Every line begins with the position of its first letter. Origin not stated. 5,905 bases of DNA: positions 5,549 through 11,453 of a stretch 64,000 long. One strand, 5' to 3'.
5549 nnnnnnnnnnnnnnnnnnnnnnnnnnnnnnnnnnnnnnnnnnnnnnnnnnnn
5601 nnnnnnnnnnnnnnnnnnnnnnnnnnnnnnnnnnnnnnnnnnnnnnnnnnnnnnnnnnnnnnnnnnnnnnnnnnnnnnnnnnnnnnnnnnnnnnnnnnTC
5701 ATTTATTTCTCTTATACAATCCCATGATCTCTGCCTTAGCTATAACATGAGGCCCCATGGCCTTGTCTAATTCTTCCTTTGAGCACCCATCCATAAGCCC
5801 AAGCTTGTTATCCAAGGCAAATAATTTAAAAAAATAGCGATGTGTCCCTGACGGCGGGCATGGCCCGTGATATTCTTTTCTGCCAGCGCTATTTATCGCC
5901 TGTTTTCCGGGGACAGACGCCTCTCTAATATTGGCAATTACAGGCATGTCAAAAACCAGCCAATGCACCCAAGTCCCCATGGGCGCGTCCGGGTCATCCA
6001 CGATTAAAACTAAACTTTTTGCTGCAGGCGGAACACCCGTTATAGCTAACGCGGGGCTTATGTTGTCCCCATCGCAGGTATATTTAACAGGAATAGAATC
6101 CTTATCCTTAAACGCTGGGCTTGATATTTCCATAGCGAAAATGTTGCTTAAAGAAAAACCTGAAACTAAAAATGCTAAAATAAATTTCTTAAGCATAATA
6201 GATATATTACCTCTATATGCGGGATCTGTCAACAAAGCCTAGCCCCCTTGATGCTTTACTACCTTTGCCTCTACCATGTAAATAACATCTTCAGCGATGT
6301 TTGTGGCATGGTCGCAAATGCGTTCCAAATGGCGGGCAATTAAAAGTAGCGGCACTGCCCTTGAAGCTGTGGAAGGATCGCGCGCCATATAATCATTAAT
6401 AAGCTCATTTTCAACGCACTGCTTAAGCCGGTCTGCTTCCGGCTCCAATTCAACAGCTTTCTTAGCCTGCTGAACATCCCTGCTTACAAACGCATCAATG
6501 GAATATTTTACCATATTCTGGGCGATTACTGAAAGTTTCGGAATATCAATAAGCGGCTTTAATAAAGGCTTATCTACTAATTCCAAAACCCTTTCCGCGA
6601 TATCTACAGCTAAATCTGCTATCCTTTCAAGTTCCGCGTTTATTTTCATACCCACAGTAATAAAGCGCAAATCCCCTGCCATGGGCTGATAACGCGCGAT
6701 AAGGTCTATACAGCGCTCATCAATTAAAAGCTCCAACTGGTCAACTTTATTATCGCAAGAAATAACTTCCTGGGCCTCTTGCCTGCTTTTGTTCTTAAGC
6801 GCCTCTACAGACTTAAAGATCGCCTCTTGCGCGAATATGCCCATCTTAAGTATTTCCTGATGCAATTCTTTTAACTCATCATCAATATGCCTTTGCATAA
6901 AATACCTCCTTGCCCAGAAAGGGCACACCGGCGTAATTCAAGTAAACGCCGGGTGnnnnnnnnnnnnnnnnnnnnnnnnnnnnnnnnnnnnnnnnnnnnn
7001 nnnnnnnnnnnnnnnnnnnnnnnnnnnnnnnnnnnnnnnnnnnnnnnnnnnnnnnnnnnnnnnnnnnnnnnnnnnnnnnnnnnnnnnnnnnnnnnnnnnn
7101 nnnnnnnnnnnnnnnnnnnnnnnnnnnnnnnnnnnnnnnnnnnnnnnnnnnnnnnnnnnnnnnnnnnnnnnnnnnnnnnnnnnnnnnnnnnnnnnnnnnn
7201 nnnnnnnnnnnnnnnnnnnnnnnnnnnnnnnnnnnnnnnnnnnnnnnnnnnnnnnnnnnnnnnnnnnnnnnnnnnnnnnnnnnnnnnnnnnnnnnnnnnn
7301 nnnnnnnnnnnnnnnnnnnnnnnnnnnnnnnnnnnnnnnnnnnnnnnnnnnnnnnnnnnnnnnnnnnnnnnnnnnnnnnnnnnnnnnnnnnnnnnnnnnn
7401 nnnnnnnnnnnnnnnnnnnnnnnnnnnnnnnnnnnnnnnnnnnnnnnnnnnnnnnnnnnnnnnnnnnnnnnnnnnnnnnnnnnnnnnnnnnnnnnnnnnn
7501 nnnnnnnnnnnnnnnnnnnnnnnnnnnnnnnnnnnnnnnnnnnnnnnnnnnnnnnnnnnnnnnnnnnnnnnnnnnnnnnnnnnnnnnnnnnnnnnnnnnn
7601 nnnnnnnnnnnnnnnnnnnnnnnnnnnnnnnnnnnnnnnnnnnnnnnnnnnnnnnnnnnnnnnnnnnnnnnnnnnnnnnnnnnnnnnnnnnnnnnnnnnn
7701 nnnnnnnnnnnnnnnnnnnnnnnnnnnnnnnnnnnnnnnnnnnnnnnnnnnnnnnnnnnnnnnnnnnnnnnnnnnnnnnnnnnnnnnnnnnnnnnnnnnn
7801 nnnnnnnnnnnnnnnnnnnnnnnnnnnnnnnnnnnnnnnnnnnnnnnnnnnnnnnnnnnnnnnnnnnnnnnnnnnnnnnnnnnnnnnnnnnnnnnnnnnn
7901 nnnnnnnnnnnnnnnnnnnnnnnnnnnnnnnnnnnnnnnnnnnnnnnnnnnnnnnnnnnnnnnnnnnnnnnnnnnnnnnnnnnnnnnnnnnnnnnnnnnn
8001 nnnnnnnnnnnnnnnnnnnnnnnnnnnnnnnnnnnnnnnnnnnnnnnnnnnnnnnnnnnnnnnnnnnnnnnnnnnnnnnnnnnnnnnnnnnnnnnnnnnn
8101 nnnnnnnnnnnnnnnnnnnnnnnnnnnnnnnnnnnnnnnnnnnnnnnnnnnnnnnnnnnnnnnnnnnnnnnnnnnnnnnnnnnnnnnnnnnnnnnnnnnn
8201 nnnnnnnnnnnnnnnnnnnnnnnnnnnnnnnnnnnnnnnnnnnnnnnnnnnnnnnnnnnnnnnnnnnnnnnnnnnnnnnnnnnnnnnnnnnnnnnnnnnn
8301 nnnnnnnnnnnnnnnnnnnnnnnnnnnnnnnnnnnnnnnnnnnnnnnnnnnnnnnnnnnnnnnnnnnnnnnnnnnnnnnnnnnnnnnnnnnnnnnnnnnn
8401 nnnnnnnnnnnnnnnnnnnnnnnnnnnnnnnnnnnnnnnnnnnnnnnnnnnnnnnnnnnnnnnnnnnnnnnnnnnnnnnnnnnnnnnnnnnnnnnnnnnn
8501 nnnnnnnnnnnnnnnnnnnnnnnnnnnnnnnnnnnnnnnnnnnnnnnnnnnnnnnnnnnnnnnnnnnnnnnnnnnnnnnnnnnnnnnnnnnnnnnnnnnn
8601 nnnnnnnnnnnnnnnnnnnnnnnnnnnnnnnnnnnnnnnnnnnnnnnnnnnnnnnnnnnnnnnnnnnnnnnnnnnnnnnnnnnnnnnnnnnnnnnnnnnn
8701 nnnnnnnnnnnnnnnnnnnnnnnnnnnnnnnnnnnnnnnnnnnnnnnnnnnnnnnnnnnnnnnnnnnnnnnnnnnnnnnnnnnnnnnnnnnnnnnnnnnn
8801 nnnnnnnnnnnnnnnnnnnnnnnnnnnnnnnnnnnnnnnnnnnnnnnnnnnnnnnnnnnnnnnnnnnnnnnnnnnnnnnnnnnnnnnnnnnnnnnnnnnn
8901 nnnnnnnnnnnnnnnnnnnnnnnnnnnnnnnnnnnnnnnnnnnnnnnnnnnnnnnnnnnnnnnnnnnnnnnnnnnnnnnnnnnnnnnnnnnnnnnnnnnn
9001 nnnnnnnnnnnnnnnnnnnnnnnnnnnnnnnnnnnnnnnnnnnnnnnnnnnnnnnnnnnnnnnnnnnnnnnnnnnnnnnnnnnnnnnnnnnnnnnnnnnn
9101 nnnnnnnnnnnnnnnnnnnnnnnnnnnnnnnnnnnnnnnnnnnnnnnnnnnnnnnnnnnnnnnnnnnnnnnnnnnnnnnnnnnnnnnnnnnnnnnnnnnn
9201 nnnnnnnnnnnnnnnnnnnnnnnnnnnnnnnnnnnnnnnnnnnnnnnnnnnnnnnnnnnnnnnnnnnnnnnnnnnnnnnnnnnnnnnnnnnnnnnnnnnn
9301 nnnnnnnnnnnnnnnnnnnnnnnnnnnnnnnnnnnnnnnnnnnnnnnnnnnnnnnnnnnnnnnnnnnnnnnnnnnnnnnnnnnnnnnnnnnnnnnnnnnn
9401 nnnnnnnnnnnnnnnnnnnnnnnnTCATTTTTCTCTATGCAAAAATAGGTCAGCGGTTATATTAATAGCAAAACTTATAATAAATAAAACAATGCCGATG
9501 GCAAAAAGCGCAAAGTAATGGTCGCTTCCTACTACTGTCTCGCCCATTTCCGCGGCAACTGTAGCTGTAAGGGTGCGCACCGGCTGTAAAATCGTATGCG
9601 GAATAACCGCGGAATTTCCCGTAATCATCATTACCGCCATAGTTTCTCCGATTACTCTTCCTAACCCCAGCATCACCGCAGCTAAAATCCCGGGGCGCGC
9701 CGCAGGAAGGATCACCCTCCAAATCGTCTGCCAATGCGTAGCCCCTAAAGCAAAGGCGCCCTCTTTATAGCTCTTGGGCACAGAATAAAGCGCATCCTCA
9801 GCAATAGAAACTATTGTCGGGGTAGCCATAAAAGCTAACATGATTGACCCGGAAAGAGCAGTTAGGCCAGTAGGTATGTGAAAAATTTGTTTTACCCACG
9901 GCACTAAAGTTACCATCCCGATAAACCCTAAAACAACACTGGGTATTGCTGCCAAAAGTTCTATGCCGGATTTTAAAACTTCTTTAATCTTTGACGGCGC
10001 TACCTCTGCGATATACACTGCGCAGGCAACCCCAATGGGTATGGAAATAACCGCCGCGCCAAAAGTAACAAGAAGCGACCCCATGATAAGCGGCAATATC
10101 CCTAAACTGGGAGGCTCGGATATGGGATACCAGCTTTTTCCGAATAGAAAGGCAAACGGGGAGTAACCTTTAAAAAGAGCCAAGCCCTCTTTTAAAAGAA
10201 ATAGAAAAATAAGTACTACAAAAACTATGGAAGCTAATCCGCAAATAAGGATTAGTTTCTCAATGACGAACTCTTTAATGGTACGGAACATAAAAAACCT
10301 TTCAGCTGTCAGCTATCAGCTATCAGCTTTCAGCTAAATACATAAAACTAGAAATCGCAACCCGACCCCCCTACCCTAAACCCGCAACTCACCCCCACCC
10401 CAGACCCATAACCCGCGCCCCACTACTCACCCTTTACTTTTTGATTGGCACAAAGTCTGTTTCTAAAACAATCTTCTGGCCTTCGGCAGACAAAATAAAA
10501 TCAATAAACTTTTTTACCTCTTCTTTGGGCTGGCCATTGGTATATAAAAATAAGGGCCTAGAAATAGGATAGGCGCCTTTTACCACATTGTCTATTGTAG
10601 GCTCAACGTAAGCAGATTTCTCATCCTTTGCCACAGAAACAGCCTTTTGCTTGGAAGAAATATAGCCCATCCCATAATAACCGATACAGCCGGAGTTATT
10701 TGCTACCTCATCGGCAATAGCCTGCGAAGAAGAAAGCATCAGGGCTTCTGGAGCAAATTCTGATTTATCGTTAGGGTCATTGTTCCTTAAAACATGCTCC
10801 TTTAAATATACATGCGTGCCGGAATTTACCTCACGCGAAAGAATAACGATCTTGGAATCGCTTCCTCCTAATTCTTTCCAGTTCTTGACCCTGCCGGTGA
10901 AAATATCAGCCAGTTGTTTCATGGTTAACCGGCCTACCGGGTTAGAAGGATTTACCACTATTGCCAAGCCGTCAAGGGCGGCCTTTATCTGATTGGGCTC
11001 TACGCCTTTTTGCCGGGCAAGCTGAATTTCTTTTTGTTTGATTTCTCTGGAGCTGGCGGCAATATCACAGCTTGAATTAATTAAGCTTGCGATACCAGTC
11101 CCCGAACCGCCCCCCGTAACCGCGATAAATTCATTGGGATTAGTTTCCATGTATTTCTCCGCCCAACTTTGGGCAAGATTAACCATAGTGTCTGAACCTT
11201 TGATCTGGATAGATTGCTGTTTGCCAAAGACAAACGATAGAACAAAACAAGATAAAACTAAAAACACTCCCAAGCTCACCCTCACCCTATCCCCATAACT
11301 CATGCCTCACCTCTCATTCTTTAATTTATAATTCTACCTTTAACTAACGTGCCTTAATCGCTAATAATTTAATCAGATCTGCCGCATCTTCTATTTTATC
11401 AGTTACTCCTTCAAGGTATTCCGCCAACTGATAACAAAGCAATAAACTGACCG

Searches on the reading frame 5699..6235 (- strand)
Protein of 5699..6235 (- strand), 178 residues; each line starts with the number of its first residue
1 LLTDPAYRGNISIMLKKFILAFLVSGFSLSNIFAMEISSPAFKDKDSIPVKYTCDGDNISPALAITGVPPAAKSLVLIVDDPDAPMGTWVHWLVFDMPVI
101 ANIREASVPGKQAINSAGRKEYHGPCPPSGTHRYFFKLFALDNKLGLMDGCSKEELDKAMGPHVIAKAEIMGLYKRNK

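Call 57: search_protein_families(library=pfam, proteins=[window:5699-6235:-], max_evalue=0.0001)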
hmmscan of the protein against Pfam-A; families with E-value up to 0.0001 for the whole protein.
window:5699-6235:- (178 aa): 1 family
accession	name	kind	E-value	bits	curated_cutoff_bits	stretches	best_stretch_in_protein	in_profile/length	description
PF01161.25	PBP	-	3.6e-37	128.2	24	1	48-174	2-135/135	Phosphatidylethanolamine-binding protein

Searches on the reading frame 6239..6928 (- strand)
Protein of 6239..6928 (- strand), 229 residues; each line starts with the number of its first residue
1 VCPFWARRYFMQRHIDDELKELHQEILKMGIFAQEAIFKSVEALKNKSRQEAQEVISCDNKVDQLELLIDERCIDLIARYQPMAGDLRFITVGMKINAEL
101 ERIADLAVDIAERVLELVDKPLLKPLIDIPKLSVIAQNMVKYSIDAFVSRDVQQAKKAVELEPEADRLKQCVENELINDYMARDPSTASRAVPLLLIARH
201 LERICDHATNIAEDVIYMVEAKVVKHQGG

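Call 57: search_protein_families(library=pfam, proteins=[window:6239-6928:-], max_evalue=0.0001)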
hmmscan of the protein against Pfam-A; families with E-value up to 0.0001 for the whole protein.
window:6239-6928:- (229 aa): 1 family
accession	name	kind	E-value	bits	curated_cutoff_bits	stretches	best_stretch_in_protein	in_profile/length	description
PF01895.24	PhoU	-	1.4e-44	150.8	23.5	2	26-114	1-89/89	PhoU domain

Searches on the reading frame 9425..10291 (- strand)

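Call 59: search_protein_families(library=pfam, proteins=[window:9425-10291:-], max_evalue=0.0001)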
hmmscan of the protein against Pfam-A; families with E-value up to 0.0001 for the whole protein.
window:9425-10291:- (288 aa): 1 family
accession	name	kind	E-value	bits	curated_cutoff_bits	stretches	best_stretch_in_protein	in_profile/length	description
PF00528.27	BPD_transp_1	-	2.3e-23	83.3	26.4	1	85-285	3-180/184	Binding-protein-dependent transport system inner membrane component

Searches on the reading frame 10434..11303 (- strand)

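Call 11: search_protein_families(library=pfam, proteins=[window:10434-11303:-], max_evalue=0.001)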
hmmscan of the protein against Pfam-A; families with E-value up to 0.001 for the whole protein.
window:10434-11303:- (289 aa): 4 families
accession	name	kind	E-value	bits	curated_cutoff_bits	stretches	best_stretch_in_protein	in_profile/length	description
PF12849.12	PBP_like_2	-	3.7e-49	168.3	27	1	30-274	10-267/267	PBP superfamily domain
PF12727.12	PBP_like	-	2.1e-12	47.1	27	1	48-215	1-154/193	PBP superfamily domain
PF01547.30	SBP_bac_1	-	4.8e-10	40.4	26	1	44-277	10-307/307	Bacterial extracellular solute-binding protein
PF13531.11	SBP_bac_11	-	1.5e-09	38.4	25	1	40-279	9-221/227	Bacterial extracellular solute-binding protein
